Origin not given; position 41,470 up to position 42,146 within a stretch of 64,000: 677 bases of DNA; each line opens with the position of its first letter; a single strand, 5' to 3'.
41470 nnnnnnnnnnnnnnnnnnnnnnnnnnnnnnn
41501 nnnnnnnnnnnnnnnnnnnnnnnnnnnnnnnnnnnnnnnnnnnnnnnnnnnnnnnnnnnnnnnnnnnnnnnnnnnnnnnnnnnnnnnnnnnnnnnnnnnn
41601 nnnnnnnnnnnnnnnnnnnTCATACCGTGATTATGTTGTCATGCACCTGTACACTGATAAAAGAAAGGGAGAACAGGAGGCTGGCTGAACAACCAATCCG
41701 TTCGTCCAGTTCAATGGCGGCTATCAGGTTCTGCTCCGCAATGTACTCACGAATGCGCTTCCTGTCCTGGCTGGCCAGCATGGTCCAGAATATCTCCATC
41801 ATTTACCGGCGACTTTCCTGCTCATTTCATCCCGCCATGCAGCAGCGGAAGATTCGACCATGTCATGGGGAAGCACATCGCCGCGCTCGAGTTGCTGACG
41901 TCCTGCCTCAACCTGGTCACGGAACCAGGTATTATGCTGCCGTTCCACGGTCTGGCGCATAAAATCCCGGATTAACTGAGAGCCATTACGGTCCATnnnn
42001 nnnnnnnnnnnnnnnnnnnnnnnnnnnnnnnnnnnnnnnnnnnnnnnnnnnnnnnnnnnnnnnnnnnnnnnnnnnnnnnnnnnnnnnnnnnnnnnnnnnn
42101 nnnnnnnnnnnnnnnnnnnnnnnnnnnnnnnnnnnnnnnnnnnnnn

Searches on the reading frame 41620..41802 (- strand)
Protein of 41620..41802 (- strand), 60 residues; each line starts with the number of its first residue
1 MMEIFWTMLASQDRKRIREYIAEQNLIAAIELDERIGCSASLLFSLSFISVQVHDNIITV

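Call 3: search_protein_families(library=pfam, proteins=[window:41620-41802:-], max_evalue=0.01)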
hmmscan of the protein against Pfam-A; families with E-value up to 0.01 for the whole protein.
window:41620-41802:- (60 aa): 1 family
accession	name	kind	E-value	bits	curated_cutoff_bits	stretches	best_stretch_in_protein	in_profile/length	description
PF05016.21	ParE_toxin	-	0.00089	20.2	23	1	4-42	1-38/89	ParE toxin of type II toxin-antitoxin system, parDE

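Call 4: search_protein_families(library=ncbifam, proteins=[window:41620-41802:-], max_evalue=0.01)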
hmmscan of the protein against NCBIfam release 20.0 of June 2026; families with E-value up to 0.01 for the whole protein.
window:41620-41802:- (60 aa): 0 families

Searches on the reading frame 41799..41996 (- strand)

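Call 3: search_protein_families(library=pfam, proteins=[window:41799-41996:-], max_evalue=0.01)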
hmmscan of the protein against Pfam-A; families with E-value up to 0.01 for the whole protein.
window:41799-41996:- (65 aa): 0 families

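Call 4: search_protein_families(library=ncbifam, proteins=[window:41799-41996:-], max_evalue=0.01)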
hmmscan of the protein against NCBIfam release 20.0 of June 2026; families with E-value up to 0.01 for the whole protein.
window:41799-41996:- (65 aa): 1 family
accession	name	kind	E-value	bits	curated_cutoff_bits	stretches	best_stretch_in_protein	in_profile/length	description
NF050103.1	TA_RelB_antitoxin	equivalog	0.0011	19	50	1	11-47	7-41/45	type II toxin-antitoxin system RelB family antitoxin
